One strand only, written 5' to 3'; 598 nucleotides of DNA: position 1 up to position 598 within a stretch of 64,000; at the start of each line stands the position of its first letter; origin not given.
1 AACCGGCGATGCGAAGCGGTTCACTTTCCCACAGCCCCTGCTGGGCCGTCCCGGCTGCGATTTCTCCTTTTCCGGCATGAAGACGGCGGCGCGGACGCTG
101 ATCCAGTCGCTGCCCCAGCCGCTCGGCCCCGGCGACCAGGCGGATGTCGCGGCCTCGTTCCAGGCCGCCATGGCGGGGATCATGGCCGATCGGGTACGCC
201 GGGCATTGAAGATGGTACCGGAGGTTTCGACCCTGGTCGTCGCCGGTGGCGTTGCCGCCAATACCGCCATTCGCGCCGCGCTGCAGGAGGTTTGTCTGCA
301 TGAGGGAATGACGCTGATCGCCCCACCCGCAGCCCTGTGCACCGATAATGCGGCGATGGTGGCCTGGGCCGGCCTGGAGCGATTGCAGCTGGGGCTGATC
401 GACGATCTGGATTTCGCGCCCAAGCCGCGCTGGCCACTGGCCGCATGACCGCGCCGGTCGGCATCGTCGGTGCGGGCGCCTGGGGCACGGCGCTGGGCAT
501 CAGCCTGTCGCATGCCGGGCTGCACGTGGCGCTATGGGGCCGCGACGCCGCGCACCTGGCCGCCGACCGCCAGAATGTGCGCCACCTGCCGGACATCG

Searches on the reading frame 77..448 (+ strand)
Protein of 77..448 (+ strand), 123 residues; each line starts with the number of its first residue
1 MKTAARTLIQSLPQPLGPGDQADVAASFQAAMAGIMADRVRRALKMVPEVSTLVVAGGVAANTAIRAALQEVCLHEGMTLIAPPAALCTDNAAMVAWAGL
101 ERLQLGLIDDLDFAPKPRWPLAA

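Call 76: search_protein_families(library=padloc, alignment_id=A3, max_evalue=0.00001)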
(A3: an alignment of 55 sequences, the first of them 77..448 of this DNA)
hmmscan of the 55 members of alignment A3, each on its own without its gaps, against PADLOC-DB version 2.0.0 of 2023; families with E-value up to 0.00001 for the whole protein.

A. member 1, window:77-448:+ (123 aa): 0 families

B. families by the number of members that match (of 55 scanned): 12 families
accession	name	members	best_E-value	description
PDLC02203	MzaA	1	2.2e-74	-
PDLC03767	RT_UG29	1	4.9e-52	DRT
PDLC01964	CARF_2OG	1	2.4e-46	-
PDLC04140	mad8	1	7e-41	mads_8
PDLC03800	RTasDnaG-like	1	4.4e-36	DRT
PDLC04134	mad2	1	1.8e-13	mads_2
PDLC04133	mad1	1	8.7e-11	mads_1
PDLC00651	ZorB3|ZorB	1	6.8e-09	MotB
PDLC03966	TmtA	1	2.3e-08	-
PDLC03972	TmtA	1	2.4e-08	-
PDLC00609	ZorB1|ZorB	1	5.7e-07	MotB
PDLC04531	PDC-M23B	1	9.2e-07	-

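Call 77: search_protein_families(library=pfam, alignment_id=A3, max_evalue=0.00001)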
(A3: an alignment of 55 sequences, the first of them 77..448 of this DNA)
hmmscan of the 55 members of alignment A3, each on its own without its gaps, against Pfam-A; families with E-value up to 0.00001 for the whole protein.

A. member 1, window:77-448:+ (123 aa): 1 family
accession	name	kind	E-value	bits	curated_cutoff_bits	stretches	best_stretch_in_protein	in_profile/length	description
PF00814.31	TsaD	-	6.4e-19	69.1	24.8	1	2-97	183-264/264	tRNA N6-adenosine threonylcarbamoyltransferase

B. families by the number of members that match (of 55 scanned): 97 families (the first 25 are shown)
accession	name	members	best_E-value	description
PF00515.34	TPR_1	4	3.8e-24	Tetratricopeptide repeat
PF07719.23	TPR_2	4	2.8e-22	Tetratricopeptide repeat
PF13432.12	TPR_16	4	5.1e-20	Tetratricopeptide repeat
PF13414.12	TPR_11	4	4.4e-19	TPR repeat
PF13431.12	TPR_17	4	7.7e-19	Tetratricopeptide repeat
PF13181.12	TPR_8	4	1e-16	Tetratricopeptide repeat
PF13424.12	TPR_12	4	1.2e-16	Tetratricopeptide repeat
PF14559.12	TPR_19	4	4.4e-15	Tetratricopeptide repeat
PF13428.12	TPR_14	4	7.7e-15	Tetratricopeptide repeat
PF13176.12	TPR_7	3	3.5e-09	Tetratricopeptide repeat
PF13374.12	TPR_10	3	1.1e-08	Tetratricopeptide repeat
PF01757.29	Acyl_transf_3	2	6.3e-24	Acyltransferase domain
PF13371.12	TPR_9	2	2.8e-16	Tetratricopeptide repeat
PF07721.20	TPR_4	2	4.4e-11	Tetratricopeptide repeat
PF13174.12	TPR_6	2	1.2e-08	Tetratricopeptide repeat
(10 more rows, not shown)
